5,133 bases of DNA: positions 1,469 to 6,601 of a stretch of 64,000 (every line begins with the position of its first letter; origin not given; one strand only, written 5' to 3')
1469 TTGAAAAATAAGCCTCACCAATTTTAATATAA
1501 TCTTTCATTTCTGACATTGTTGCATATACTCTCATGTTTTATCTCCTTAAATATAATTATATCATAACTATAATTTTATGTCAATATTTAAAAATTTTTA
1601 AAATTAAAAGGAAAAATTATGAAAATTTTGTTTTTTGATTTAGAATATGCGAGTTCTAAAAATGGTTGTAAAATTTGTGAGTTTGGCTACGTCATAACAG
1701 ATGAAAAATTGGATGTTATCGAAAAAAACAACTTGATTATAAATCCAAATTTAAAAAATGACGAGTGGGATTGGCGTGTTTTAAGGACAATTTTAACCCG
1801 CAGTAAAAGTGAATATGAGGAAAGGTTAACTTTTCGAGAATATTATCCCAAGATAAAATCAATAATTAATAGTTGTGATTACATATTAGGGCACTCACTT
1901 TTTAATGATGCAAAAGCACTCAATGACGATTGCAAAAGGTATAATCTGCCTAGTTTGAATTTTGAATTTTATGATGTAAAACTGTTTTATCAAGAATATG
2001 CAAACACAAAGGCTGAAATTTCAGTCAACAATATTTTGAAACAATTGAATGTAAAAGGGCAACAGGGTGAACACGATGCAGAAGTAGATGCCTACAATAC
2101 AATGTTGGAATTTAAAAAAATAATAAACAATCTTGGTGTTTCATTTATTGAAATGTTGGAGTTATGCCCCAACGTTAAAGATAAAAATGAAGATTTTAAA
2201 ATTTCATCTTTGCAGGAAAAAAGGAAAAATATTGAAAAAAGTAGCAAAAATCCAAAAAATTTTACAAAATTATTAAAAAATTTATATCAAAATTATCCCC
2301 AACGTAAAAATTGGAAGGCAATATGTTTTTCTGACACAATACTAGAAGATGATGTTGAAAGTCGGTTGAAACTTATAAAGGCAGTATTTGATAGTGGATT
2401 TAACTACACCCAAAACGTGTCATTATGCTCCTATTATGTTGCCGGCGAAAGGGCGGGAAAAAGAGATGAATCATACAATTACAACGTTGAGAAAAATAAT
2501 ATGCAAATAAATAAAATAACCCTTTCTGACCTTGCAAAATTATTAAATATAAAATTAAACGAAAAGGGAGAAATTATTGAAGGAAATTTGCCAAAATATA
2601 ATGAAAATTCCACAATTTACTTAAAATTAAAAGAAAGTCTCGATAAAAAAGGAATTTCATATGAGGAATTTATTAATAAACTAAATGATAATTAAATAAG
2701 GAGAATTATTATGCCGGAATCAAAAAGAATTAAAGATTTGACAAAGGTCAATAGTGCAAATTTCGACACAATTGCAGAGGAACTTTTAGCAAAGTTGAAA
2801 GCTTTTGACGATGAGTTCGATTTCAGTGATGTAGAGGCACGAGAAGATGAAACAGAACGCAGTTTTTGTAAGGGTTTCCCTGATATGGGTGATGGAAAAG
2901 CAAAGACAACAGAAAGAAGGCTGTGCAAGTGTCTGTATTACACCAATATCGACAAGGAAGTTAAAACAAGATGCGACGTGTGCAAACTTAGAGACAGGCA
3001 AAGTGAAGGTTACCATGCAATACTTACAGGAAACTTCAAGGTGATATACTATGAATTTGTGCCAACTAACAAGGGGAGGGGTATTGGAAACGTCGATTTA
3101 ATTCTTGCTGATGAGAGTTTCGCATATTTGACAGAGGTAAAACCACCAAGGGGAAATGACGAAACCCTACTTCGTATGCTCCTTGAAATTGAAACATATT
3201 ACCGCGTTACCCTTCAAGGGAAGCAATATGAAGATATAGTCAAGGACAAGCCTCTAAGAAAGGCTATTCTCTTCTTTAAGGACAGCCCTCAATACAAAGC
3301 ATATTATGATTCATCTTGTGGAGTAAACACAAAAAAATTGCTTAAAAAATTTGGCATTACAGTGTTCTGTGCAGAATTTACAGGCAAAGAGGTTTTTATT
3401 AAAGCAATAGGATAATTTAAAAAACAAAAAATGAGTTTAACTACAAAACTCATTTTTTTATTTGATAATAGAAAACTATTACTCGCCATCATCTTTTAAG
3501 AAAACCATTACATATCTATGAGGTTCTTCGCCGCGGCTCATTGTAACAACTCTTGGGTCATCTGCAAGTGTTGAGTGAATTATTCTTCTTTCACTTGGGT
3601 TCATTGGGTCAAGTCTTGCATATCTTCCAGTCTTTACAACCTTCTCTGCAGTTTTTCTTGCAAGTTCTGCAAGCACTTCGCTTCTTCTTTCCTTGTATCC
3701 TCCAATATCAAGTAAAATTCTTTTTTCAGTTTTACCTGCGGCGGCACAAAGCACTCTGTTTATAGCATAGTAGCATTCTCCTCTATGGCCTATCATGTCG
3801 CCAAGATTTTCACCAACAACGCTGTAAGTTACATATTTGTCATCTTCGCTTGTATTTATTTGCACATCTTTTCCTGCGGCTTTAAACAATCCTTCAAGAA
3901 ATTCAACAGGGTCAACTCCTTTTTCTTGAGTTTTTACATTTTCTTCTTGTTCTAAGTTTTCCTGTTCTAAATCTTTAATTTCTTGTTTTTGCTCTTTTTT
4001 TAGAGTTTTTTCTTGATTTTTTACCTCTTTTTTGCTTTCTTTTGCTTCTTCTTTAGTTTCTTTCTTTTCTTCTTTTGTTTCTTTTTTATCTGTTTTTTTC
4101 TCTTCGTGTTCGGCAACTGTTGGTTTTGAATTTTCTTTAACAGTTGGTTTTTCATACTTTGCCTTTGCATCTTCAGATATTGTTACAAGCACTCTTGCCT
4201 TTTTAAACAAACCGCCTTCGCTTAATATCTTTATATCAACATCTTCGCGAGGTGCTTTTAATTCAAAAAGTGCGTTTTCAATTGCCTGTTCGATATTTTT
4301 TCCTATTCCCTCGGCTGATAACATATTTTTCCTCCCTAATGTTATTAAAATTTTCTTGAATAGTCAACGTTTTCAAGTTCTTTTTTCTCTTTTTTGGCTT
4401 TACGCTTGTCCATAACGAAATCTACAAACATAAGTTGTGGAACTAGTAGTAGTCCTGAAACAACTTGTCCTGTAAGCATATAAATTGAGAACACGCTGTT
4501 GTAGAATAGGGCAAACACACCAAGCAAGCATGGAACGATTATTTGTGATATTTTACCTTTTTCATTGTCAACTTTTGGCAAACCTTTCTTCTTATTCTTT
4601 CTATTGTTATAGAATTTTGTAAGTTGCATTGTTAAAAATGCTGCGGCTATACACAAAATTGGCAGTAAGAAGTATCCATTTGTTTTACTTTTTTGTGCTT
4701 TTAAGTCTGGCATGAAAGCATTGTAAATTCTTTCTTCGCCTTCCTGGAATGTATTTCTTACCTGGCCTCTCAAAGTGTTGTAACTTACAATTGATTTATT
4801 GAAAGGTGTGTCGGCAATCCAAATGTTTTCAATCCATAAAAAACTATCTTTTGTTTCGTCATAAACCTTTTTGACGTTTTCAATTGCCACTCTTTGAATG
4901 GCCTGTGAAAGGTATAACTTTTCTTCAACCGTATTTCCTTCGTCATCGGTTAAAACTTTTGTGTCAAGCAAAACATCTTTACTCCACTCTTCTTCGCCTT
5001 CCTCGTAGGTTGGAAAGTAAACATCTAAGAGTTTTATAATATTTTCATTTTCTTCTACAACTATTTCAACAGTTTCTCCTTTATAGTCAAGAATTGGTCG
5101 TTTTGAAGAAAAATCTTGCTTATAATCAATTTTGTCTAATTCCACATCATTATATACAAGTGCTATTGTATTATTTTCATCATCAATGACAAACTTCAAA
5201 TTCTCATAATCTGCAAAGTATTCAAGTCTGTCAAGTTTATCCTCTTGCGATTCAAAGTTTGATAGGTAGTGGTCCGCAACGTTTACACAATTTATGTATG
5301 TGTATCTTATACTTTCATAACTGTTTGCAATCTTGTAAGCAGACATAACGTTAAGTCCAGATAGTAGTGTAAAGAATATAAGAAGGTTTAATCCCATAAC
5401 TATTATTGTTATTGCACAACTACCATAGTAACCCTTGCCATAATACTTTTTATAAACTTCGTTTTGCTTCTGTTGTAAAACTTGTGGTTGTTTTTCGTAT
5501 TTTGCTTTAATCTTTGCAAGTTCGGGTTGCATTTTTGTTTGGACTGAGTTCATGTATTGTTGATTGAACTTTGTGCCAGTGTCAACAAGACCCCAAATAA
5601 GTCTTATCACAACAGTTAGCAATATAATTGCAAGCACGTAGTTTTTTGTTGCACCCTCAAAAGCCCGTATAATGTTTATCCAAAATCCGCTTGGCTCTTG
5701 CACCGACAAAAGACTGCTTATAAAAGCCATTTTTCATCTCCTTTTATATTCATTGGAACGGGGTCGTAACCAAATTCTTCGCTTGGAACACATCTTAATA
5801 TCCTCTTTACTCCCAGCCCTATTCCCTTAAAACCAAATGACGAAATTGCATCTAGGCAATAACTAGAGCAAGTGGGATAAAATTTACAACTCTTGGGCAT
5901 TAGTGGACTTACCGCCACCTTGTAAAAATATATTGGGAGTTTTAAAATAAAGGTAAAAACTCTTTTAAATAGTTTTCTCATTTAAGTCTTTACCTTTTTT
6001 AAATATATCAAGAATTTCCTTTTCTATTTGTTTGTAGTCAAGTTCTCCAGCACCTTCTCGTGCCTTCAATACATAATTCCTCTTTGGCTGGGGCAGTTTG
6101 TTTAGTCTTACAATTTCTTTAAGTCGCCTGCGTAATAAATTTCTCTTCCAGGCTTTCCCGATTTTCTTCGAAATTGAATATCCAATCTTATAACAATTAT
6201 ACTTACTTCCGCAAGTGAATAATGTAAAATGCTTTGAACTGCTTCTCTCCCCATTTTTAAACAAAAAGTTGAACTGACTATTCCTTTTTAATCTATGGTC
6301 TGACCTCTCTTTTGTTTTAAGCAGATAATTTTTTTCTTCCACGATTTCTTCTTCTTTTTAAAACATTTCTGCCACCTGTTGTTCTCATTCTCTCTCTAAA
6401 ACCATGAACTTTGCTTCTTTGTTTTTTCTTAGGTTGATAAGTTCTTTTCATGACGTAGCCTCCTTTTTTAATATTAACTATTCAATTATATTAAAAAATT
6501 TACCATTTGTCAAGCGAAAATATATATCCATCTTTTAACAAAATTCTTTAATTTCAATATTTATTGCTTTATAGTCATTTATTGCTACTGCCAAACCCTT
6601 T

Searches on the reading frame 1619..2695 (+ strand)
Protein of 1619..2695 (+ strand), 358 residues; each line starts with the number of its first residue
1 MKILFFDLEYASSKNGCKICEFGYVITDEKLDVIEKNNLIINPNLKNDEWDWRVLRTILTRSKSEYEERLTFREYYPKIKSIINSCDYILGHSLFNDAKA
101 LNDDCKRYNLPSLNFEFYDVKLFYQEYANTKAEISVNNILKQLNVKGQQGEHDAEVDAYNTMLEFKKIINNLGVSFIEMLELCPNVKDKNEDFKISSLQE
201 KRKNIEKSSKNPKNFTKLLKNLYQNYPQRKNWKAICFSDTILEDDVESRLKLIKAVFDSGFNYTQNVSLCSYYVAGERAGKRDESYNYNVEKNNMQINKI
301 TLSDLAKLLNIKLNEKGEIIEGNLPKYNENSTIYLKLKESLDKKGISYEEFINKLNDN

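Call 56: search_protein_families(library=pfam, proteins=[window:1619-2695:+], max_evalue=0.00001)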
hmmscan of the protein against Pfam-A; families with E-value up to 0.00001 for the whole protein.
window:1619-2695:+ (358 aa): 1 family
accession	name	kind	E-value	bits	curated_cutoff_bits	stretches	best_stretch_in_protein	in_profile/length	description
PF00929.31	RNase_T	-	3.6e-08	34.5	24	1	5-165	2-164/164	Exonuclease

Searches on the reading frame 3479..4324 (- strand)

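Call 4: search_protein_families(library=ncbifam, proteins=[window:3479-4324:-])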
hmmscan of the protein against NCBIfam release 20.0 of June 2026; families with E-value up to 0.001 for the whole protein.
window:3479-4324:- (281 aa): 2 families
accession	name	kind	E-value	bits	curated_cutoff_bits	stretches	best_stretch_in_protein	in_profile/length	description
NF041568.1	Jag_EloR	equivalog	1.1e-38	133.2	145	1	6-274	4-201/203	RNA-binding cell elongation regulator Jag/EloR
NF001748.0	PRK00468.1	equivalog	7.6e-06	26.2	106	1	152-207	17-74/75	KH domain-containing protein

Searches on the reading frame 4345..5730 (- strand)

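Call 4: search_protein_families(library=ncbifam, proteins=[window:4345-5730:-])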
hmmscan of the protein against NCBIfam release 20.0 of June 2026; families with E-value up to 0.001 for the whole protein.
window:4345-5730:- (461 aa): 8 families
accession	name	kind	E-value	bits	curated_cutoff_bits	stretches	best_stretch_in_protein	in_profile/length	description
TIGR03592.1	yidC_oxa1_cterm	subfamily_domain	4.8e-20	72.4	84.3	2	30-128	1-94/191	membrane protein insertase YidC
NF002734.0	PRK02654.1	equivalog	5.4e-11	42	324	1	18-122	14-116/384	membrane protein insertase YidC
NF002803.0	PRK02944.1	equivalog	5.2e-09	35.9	377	1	27-119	55-146/255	YidC family membrane integrase SpoIIIJ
NF002353.0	PRK01318.1-4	equivalog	8e-07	28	365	1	20-96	366-438/596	membrane protein insertase YidC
NF002352.0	PRK01318.1-3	equivalog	1.4e-06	27.7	447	1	20-124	361-460/562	membrane protein insertase YidC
NF002566.0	PRK02201.1-1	equivalog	1.8e-06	27.2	342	1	29-123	143-239/380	membrane protein insertase YidC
NF002350.0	PRK01315.1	equivalog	1e-05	24.8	282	1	30-147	41-155/329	membrane protein insertase YidC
NF002355.0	PRK01318.2-2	equivalog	2.4e-05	23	891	1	21-114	387-475/602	membrane protein insertase YidC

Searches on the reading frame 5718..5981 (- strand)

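Call 4: search_protein_families(library=ncbifam, proteins=[window:5718-5981:-])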
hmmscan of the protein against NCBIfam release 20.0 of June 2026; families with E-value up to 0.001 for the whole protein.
window:5718-5981:- (87 aa): 1 family
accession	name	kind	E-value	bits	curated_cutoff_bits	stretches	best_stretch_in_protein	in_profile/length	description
TIGR00278.2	TIGR00278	equivalog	6.2e-16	58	40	1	13-70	4-62/64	membrane protein insertion efficiency factor YidD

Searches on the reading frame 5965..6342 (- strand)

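Call 4: search_protein_families(library=ncbifam, proteins=[window:5965-6342:-])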
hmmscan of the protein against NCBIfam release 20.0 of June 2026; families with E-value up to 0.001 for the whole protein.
window:5965-6342:- (125 aa): 1 family
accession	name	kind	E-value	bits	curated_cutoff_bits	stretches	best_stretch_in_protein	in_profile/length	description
TIGR00188.1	rnpA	equivalog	2e-21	76.3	38.35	1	15-119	4-109/111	ribonuclease P protein component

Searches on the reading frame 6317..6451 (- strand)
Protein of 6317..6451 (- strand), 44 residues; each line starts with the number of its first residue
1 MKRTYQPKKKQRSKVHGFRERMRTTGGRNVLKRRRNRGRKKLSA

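Call 4: search_protein_families(library=ncbifam, proteins=[window:6317-6451:-])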
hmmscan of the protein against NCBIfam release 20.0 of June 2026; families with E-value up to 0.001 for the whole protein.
window:6317-6451:- (44 aa): 1 family
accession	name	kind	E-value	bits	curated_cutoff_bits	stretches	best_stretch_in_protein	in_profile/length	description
TIGR01030.1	rpmH_bact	equivalog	3.3e-18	65.6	37.65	1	1-44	1-44/44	50S ribosomal protein L34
